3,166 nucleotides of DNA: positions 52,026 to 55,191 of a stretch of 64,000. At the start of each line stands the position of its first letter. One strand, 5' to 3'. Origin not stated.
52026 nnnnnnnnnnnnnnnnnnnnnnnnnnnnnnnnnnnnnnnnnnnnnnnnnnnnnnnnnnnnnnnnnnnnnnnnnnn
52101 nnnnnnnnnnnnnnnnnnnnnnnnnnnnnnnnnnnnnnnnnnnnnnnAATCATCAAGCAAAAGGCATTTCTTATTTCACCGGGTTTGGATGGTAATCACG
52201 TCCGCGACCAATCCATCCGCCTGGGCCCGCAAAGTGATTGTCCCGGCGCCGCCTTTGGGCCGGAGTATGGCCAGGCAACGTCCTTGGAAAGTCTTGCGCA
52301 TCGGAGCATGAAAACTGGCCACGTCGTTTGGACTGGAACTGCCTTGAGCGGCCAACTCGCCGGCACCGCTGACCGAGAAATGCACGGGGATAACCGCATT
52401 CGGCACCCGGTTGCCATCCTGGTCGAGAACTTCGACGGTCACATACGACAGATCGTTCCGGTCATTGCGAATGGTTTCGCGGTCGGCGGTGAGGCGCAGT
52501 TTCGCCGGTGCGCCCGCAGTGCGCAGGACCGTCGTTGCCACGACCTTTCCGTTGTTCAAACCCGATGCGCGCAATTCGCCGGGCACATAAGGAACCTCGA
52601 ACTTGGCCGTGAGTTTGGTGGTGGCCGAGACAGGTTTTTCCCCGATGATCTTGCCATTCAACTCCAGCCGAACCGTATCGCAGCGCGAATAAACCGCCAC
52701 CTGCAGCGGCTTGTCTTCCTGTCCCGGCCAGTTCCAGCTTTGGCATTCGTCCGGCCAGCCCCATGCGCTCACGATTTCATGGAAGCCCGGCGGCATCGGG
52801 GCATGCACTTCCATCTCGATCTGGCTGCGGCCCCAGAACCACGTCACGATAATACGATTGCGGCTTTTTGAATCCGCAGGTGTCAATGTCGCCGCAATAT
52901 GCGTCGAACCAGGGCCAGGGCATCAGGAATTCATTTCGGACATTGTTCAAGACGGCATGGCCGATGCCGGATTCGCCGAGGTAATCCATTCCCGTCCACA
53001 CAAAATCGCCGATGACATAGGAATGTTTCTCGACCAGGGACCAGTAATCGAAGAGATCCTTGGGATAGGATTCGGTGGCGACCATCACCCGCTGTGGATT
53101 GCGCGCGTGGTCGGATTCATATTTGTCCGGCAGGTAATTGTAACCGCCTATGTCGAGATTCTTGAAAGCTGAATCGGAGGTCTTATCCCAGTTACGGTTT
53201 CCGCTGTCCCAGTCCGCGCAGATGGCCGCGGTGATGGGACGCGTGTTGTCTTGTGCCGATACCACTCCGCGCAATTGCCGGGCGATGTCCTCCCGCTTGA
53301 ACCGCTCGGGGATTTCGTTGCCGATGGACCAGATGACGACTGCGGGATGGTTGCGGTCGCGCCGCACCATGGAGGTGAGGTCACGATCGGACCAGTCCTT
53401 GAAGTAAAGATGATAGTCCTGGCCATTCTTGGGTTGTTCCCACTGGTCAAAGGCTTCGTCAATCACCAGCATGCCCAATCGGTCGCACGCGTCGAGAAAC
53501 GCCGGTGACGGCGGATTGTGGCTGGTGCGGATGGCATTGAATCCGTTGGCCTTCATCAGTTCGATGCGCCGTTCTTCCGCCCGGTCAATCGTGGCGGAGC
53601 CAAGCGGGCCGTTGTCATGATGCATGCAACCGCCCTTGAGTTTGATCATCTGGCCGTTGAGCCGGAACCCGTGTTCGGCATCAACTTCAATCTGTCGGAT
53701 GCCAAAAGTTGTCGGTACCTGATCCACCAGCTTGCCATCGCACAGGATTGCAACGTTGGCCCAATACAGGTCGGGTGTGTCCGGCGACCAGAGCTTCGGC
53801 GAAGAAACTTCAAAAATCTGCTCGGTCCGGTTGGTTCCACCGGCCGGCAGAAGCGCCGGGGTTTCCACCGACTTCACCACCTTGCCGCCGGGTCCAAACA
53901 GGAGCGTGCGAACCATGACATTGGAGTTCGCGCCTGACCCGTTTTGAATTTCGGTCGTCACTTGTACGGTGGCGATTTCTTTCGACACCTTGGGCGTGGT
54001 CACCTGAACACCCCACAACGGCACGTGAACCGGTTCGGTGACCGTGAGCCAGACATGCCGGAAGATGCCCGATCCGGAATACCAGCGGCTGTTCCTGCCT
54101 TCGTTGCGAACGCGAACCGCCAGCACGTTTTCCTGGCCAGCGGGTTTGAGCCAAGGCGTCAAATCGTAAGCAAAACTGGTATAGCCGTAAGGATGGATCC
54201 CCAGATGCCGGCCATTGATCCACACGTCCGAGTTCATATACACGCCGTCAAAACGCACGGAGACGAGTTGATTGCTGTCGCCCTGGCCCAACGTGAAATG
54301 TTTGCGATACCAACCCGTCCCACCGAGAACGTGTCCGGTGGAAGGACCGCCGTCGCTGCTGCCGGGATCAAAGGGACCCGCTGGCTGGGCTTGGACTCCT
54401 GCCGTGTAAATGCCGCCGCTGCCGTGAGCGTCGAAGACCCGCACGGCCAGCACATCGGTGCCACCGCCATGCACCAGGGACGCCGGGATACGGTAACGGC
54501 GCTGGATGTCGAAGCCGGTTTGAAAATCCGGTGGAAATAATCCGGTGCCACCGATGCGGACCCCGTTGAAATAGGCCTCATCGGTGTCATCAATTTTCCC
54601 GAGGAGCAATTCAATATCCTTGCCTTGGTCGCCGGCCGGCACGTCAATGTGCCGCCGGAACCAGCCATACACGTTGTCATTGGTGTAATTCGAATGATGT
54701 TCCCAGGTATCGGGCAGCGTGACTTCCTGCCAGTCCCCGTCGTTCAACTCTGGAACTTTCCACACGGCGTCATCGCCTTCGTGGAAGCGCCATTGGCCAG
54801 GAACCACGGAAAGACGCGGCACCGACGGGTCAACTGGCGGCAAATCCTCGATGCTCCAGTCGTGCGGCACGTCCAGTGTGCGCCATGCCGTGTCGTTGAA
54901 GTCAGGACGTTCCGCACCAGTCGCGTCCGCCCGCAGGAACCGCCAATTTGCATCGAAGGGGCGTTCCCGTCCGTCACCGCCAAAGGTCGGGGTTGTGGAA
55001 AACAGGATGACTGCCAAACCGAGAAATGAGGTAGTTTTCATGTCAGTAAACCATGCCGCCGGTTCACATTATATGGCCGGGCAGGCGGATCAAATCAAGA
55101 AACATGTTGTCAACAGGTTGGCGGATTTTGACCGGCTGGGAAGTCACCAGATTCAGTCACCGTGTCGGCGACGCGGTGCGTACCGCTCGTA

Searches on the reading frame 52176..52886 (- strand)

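Call 50: search_protein_families(library=pfam, proteins=[window:52176-52886:-], max_evalue=0.00001)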
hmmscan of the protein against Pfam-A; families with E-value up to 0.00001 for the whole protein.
window:52176-52886:- (236 aa): 2 families
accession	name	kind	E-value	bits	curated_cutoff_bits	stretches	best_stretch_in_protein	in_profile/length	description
PF18565.7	Glyco_hydro2_C5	-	2.4e-34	117.8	32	1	130-231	1-102/103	Glycoside hydrolase family 2 C-terminal domain 5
PF16355.11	DUF4982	-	2.2e-17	63.2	23.9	1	59-117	2-61/61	Domain of unknown function (DUF4982)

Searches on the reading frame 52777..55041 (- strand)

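Call 50: search_protein_families(library=pfam, proteins=[window:52777-55041:-], max_evalue=0.00001)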
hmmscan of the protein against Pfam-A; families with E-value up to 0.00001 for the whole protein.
window:52777-55041:- (754 aa): 5 families
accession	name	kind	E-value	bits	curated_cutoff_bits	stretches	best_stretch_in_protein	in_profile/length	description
PF02836.23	Glyco_hydro_2_C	-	4.9e-26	92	21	1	457-682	6-240/302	Glycosyl hydrolases family 2, TIM barrel domain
PF02837.24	Glyco_hydro_2_N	-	1.2e-24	87.6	28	1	240-333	64-166/169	Glycosyl hydrolases family 2, sugar binding domain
PF00703.27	Glyco_hydro_2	-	5.4e-18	66.2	23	1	348-449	8-109/109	Glycosyl hydrolases family 2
PF22666.2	Glyco_hydro_2_N2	-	2.3e-07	31.5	27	0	244-314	51-120/167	Glycosyl hydrolase 2 galactose-binding domain-like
PF13364.12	BetaGal_ABD2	-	7.3e-07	30.4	23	0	231-316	26-111/112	Beta-galactosidase second all-beta domain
